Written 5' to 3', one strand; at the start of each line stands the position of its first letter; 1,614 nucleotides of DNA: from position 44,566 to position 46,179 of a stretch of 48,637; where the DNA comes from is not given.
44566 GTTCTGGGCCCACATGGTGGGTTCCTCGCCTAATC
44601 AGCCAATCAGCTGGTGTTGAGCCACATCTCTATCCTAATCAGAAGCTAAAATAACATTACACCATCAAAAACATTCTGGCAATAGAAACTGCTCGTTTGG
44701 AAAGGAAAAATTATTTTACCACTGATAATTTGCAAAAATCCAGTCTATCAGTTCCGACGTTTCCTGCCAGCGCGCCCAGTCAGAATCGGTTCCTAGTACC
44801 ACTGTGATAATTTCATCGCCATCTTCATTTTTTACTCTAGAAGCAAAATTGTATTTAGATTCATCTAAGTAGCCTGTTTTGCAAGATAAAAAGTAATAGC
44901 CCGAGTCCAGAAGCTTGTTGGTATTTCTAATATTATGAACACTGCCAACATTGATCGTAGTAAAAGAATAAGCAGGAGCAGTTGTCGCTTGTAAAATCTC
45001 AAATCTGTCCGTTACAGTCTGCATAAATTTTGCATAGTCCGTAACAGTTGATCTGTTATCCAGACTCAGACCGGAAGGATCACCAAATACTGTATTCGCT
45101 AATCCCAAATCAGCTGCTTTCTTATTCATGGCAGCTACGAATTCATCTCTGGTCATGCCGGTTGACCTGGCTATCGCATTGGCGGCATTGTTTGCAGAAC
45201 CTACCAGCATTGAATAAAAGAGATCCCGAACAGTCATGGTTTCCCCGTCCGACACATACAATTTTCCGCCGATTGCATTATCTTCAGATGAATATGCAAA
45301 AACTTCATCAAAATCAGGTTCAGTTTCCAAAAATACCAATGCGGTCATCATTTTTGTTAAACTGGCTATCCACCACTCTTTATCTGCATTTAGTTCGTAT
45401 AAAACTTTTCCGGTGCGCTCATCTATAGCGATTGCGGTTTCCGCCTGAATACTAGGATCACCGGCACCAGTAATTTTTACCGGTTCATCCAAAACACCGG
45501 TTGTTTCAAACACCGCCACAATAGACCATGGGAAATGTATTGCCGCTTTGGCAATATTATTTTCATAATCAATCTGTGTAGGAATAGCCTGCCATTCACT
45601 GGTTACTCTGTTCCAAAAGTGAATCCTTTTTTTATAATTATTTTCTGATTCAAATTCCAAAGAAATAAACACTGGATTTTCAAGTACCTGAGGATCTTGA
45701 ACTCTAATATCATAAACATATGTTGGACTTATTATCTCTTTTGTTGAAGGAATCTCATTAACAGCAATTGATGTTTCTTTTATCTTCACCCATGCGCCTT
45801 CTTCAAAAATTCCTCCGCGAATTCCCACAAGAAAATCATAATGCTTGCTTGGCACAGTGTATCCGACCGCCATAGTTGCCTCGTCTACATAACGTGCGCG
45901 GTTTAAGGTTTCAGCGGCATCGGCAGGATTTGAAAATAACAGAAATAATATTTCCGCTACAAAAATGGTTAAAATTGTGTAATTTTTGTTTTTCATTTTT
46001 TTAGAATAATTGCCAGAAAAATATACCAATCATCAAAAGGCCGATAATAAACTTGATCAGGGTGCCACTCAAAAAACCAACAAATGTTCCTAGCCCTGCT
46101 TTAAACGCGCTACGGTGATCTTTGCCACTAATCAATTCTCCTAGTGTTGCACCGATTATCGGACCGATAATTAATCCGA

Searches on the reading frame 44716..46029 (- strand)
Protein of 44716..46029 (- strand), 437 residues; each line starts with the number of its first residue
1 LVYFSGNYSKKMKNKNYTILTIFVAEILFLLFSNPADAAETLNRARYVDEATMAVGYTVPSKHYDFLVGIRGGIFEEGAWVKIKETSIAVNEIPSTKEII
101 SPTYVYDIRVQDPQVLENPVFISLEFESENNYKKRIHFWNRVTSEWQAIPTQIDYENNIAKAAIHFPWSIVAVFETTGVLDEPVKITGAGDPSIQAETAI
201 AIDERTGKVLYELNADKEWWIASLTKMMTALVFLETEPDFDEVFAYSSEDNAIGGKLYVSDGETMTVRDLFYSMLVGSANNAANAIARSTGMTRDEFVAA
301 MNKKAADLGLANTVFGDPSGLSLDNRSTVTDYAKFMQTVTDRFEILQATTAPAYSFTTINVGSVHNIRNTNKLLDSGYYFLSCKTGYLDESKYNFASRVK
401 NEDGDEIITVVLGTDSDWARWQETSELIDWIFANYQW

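Call 49: search_protein_families(library=pfam, proteins=[window:44716-46029:-], max_evalue=0.001)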
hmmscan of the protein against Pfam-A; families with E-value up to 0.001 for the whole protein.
window:44716-46029:- (437 aa): 3 families
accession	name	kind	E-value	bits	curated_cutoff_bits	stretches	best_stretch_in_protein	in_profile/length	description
PF00768.25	Peptidase_S11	-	1.7e-44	152.5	27.6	1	189-415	5-238/239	D-alanyl-D-alanine carboxypeptidase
PF13354.11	Beta-lactamase2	-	1.6e-10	41.1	22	1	203-348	6-154/214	Beta-lactamase enzyme family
PF02113.21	Peptidase_S13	-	5.8e-06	25.7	22.8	0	265-342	272-357/444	D-Ala-D-Ala carboxypeptidase 3 (S13) family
